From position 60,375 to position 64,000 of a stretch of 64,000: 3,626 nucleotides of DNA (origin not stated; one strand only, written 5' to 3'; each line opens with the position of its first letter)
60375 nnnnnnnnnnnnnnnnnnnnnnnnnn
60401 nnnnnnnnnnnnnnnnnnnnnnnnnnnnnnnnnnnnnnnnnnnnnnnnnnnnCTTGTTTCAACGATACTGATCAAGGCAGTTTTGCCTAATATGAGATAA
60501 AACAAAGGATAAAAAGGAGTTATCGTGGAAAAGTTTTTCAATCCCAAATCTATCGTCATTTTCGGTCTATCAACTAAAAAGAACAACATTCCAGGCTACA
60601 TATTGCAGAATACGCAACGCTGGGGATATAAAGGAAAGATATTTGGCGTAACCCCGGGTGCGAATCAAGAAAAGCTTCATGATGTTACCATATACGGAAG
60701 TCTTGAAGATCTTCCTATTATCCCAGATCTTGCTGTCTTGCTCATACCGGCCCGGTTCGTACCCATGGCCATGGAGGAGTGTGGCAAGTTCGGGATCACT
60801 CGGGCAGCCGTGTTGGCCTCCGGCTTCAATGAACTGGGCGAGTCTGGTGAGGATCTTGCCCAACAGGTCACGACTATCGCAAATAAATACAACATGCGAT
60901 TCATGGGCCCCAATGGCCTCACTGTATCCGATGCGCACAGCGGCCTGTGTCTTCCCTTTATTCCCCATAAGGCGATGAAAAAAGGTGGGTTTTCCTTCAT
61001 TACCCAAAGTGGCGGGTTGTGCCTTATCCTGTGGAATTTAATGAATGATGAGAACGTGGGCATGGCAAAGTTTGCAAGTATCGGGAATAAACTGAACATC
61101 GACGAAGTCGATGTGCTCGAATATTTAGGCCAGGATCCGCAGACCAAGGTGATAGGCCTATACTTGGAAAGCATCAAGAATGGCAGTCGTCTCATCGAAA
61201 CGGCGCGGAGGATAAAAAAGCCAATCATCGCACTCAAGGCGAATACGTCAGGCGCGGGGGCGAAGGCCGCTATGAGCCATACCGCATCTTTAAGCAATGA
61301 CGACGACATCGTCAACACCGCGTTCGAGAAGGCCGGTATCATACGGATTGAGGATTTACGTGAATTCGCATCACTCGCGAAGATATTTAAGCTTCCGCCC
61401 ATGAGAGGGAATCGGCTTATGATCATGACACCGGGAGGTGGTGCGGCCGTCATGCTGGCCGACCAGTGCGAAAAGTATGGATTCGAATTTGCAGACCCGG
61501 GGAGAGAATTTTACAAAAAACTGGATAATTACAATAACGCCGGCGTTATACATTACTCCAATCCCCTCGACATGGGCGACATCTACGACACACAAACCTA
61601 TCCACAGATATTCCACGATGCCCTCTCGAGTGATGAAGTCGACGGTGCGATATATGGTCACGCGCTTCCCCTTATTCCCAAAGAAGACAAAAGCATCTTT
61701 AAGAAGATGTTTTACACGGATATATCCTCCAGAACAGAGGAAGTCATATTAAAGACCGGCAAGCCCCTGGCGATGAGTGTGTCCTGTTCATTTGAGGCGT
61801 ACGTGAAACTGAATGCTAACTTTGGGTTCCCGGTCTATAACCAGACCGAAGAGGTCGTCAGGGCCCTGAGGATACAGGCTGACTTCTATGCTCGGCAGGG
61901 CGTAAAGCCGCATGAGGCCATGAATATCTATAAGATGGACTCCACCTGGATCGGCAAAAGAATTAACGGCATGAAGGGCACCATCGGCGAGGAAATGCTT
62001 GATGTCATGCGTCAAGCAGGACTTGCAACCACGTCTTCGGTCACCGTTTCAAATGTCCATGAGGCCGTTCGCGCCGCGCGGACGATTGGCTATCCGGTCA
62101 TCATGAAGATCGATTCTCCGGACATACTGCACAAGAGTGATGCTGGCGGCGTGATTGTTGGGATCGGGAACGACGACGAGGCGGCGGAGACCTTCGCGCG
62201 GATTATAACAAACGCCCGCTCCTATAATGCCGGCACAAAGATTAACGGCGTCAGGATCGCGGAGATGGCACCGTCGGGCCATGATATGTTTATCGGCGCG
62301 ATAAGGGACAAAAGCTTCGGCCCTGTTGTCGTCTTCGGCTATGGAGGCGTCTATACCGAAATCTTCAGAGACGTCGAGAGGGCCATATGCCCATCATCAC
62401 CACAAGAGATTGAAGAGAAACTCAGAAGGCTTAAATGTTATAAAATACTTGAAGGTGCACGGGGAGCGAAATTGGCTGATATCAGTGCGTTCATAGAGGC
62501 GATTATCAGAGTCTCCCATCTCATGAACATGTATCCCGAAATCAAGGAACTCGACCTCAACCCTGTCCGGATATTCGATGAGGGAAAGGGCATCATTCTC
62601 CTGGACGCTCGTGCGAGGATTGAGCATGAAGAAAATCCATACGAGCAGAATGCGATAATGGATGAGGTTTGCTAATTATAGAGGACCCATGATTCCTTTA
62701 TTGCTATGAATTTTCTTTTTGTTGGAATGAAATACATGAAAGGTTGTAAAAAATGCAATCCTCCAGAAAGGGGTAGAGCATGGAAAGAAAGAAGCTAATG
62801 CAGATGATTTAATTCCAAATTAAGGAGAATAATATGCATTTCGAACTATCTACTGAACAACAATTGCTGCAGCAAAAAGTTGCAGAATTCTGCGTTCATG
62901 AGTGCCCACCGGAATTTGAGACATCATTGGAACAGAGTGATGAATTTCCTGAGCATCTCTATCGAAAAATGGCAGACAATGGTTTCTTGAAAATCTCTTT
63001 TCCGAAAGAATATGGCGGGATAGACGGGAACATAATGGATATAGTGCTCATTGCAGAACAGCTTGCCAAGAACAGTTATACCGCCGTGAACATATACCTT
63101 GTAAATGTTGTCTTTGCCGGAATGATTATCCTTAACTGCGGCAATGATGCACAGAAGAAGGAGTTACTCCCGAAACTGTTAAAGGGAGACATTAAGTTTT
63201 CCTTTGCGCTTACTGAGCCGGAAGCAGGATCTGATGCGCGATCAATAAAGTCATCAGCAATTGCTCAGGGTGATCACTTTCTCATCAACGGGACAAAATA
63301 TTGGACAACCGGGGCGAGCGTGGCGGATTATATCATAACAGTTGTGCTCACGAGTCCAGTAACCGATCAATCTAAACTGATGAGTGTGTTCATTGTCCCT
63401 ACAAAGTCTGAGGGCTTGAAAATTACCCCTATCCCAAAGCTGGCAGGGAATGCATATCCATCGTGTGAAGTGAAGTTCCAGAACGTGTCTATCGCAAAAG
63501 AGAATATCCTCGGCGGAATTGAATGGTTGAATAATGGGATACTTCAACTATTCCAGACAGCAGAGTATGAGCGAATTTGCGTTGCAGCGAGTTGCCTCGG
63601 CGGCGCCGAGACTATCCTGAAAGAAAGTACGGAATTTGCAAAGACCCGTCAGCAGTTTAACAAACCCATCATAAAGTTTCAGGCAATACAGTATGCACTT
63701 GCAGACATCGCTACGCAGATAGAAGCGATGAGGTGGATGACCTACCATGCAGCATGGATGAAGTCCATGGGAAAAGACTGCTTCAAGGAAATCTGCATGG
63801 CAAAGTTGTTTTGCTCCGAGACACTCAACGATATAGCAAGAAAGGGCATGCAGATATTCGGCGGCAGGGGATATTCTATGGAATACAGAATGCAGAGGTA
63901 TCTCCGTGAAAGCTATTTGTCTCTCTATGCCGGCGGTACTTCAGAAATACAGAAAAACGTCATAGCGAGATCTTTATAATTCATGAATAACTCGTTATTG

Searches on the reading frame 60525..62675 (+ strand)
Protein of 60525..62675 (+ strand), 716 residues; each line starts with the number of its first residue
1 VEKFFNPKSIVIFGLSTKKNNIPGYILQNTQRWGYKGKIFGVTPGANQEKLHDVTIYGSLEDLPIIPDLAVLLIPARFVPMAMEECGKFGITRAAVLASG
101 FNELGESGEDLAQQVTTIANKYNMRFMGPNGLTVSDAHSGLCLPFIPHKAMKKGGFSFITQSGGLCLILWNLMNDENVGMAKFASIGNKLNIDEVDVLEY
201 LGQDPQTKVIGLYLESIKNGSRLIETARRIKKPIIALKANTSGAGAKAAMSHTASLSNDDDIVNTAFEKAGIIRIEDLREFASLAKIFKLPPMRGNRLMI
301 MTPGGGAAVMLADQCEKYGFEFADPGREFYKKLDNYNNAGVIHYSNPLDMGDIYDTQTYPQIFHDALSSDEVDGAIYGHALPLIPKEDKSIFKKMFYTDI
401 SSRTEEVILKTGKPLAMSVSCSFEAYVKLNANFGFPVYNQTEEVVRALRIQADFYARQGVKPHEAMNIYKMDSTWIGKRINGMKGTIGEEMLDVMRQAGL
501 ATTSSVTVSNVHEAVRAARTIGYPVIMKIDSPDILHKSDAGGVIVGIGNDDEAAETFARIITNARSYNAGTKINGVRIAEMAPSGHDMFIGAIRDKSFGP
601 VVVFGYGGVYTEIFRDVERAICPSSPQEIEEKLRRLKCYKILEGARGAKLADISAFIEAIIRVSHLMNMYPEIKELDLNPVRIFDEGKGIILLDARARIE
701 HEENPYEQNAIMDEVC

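Call 73: search_protein_families(library=pfam, proteins=[window:60525-62675:+], max_evalue=0.00001)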
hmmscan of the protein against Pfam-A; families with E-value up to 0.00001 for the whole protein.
window:60525-62675:+ (716 aa): 4 families
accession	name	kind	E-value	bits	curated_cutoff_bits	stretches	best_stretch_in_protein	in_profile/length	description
PF13549.11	ATP-grasp_5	-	6.4e-61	206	27.6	1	490-699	14-221/221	ATP-grasp domain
PF13607.11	Succ_CoA_lig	-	8.5e-47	158.8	27.4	1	153-288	1-138/138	Succinyl-CoA ligase like flavodoxin domain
PF13380.12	CoA_binding_2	-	1.8e-10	41.8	22.8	1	8-134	1-113/116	CoA binding domain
PF02629.25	CoA_binding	-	2.2e-09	38.4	22.3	1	7-99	3-96/97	CoA binding domain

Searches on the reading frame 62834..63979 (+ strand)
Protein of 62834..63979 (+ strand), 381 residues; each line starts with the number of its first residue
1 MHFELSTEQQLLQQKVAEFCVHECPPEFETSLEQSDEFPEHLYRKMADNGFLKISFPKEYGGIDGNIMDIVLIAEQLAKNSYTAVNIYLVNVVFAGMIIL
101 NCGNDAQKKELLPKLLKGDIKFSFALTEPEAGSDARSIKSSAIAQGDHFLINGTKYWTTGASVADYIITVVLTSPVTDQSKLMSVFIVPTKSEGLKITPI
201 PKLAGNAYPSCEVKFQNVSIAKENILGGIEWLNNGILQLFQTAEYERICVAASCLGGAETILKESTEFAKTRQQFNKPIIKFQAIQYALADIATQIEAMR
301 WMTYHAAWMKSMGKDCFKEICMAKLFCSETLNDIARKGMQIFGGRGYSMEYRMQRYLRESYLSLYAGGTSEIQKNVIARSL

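Call 73: search_protein_families(library=pfam, proteins=[window:62834-63979:+], max_evalue=0.00001)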
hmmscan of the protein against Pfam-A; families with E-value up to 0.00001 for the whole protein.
window:62834-63979:+ (381 aa): 4 families
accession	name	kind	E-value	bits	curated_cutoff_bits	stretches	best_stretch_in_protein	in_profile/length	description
PF00441.29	Acyl-CoA_dh_1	-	2.5e-43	148.2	22.4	1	233-381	1-149/150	Acyl-CoA dehydrogenase, C-terminal domain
PF02771.21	Acyl-CoA_dh_N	-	3.2e-25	89.1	22.9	1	7-119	2-113/113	Acyl-CoA dehydrogenase, N-terminal domain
PF02770.24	Acyl-CoA_dh_M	-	3.5e-22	78.8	33.3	1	123-218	1-97/97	Acyl-CoA dehydrogenase, middle domain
PF08028.16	Acyl-CoA_dh_2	-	1.4e-17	64.7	22.7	1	248-359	1-122/134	Acyl-CoA dehydrogenase, C-terminal domain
